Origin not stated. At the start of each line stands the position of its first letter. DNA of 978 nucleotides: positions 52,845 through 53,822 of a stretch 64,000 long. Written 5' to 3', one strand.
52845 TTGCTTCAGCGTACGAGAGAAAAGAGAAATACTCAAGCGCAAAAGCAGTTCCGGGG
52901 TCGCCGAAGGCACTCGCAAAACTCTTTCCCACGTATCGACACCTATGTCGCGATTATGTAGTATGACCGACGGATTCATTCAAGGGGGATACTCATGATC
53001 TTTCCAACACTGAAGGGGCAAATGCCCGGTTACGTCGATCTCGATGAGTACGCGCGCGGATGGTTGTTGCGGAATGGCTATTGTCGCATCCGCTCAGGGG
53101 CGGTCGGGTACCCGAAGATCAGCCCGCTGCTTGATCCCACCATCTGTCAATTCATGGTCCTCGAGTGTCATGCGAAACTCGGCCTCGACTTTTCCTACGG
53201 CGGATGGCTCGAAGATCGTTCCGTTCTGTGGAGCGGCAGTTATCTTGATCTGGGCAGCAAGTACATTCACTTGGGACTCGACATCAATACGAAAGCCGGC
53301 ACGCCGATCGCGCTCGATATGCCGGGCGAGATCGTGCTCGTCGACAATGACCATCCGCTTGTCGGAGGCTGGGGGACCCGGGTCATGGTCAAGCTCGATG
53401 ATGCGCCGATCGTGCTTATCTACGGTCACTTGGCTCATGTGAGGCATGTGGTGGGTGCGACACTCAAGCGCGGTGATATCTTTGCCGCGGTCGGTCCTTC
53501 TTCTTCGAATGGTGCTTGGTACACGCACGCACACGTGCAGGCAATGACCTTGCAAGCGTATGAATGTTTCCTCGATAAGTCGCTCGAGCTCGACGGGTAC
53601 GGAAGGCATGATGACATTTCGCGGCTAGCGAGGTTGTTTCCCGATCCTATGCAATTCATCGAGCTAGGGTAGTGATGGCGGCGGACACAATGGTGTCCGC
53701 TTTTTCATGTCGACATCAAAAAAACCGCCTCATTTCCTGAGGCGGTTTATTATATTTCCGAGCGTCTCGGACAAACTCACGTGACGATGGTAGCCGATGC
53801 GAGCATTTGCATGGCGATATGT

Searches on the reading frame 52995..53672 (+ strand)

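Call 70: search_protein_families(library=pfam, proteins=[window:52995-53672:+], max_evalue=0.00001)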
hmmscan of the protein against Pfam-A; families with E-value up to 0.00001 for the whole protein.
window:52995-53672:+ (225 aa): 1 family
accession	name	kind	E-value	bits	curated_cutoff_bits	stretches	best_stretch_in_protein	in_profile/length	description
PF01551.29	Peptidase_M23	-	1.6e-08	35.1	28.7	1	91-182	2-86/96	Peptidase family M23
